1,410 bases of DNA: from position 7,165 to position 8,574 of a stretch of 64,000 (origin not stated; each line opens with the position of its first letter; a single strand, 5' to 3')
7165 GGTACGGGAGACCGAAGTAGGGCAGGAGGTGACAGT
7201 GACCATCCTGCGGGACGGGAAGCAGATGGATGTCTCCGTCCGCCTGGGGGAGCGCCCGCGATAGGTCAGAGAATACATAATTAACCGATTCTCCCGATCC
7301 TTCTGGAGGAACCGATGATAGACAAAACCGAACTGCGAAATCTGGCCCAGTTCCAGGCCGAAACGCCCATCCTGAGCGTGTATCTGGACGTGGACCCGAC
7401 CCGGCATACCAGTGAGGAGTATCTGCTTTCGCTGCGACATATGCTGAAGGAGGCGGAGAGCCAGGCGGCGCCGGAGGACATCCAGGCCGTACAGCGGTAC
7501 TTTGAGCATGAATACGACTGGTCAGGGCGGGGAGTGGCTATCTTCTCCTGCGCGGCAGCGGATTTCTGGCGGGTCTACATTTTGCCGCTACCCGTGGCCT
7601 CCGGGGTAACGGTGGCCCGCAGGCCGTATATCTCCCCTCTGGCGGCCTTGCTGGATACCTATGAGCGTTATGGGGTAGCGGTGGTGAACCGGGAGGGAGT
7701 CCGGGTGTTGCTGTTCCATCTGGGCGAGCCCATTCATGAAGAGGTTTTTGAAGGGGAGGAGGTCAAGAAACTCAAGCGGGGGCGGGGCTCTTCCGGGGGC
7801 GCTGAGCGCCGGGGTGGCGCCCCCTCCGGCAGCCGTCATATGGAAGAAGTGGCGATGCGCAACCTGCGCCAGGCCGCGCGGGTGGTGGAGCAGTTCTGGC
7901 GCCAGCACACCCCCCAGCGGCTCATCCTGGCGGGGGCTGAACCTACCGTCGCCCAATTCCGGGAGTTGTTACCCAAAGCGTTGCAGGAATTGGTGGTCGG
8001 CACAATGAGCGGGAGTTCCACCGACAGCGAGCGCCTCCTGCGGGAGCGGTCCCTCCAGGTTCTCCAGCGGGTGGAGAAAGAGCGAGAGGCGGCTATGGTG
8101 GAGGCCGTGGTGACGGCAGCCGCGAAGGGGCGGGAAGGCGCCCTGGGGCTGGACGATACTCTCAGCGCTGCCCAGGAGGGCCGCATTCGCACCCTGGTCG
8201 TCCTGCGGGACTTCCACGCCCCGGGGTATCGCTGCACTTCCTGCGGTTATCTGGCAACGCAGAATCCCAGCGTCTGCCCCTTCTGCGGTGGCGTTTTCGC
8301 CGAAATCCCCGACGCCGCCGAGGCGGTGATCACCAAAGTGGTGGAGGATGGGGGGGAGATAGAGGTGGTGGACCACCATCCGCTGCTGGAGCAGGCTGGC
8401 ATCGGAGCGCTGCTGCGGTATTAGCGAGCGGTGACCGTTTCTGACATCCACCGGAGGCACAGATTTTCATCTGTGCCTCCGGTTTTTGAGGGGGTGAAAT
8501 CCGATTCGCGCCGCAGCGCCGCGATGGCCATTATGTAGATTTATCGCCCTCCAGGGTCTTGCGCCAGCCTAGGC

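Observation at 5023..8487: CbpA-type J-protein, HtrA protease and a bacterial eRF1-like (baeRF1) protein with a zinc ribbon in one apparent operon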

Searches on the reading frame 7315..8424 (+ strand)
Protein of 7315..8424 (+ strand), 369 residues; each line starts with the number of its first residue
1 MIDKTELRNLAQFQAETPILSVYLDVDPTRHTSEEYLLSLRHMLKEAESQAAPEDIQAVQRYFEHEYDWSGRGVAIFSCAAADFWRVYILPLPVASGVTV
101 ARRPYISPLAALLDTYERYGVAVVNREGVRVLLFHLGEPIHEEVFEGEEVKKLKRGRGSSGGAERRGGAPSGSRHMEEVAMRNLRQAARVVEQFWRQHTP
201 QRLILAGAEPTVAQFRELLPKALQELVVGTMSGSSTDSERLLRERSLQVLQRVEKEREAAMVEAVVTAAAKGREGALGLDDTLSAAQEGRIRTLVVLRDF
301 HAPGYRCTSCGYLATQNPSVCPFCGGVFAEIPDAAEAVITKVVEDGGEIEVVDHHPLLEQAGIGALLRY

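Call 3: search_protein_families(library=pfam, proteins=[window:7315-8424:+], max_evalue=0.01)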
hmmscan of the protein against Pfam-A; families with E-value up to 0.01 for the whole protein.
window:7315-8424:+ (369 aa): 8 families
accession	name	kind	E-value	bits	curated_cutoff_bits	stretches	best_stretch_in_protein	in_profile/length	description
PF18854.6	baeRF_family10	-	4.9e-26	92.1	27.1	1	104-247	1-139/143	Bacterial archaeo-eukaryotic release factor family 10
PF18844.6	baeRF_family2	-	6.4e-13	49.5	26.9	1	119-268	2-146/149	Bacterial archaeo-eukaryotic release factor family 2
PF18845.6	baeRF_family3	-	1.1e-09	39.3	31.5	1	162-290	42-168/168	Bacterial archaeo-eukaryotic release factor family 3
PF18856.6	baeRF_family12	-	1.1e-05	26.4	27.7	1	121-232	4-123/138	Bacterial archaeo-eukaryotic release factor family 12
PF10116.14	Host_attach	-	2.2e-05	25.5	26.7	1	148-231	38-122/138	Protein required for attachment to host cells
PF21349.2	RUBY_RBDX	-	0.00025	20.9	26.5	1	305-325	1-23/30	Rubrerythrin, rubredoxin-like domain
PF18846.6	baeRF_family5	-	0.00057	20.5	27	1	118-231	2-118/132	Bacterial archaeo-eukaryotic release factor family 5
PF23455.1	DUF7129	-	0.0046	17.1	30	1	305-329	12-38/45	Domain of unknown function (DUF7129)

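Call 4: search_protein_families(library=ncbifam, proteins=[window:7315-8424:+], max_evalue=0.01)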
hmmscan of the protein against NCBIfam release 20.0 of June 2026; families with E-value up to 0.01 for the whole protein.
window:7315-8424:+ (369 aa): 5 families
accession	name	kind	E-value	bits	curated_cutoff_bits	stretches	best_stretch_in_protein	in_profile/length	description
NF052288.1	MSMEG_1130_fam_RHF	equivalog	1.2e-27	96.9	480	1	2-369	3-387/387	MSMEG_1130 family ribosome hibernation factor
NF052289.1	Rv2629_fam_RHF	equivalog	9.2e-24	84.3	320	1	14-369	5-357/357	Rv2629 family ribosome hibernation factor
NF052287.1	AOC03_06830_fam_RHF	equivalog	5.9e-19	68.8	330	1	45-369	49-361/361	AOC03_06830 family ribosome hibernation factor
TIGR03676.1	aRF1_eRF1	equivalog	2.3e-08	33.3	234.7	1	105-369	120-401/403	peptide chain release factor aRF-1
NF033497.1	rubre_like_arch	subfamily_domain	0.0049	16.5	32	0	305-328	1-26/34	rubrerythrin-like domain-containing protein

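Call 10: search_solved_structures(query=window:7315-8424:+, max_evalue=1, show_alignments=3)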
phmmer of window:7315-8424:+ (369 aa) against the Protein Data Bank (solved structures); distinct sequences matched with E-value up to 1: 5.
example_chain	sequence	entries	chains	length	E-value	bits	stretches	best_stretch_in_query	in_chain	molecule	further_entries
8v9j_z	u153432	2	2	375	4.8e-07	32.6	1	3-296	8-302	Ribosome hibernation factor Balon (MSMEG_1130)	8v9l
4tpu_A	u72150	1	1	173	0.3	13.5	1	290-325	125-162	Rubredoxin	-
4zlh_A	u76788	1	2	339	0.67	12.4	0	279-325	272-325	Lipopolysaccharide assembly protein B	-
8v24_A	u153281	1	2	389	0.85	12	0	279-325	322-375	Lipopolysaccharide assembly protein B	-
7t6d_A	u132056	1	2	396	0.88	12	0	279-325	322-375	Lipopolysaccharide assembly protein B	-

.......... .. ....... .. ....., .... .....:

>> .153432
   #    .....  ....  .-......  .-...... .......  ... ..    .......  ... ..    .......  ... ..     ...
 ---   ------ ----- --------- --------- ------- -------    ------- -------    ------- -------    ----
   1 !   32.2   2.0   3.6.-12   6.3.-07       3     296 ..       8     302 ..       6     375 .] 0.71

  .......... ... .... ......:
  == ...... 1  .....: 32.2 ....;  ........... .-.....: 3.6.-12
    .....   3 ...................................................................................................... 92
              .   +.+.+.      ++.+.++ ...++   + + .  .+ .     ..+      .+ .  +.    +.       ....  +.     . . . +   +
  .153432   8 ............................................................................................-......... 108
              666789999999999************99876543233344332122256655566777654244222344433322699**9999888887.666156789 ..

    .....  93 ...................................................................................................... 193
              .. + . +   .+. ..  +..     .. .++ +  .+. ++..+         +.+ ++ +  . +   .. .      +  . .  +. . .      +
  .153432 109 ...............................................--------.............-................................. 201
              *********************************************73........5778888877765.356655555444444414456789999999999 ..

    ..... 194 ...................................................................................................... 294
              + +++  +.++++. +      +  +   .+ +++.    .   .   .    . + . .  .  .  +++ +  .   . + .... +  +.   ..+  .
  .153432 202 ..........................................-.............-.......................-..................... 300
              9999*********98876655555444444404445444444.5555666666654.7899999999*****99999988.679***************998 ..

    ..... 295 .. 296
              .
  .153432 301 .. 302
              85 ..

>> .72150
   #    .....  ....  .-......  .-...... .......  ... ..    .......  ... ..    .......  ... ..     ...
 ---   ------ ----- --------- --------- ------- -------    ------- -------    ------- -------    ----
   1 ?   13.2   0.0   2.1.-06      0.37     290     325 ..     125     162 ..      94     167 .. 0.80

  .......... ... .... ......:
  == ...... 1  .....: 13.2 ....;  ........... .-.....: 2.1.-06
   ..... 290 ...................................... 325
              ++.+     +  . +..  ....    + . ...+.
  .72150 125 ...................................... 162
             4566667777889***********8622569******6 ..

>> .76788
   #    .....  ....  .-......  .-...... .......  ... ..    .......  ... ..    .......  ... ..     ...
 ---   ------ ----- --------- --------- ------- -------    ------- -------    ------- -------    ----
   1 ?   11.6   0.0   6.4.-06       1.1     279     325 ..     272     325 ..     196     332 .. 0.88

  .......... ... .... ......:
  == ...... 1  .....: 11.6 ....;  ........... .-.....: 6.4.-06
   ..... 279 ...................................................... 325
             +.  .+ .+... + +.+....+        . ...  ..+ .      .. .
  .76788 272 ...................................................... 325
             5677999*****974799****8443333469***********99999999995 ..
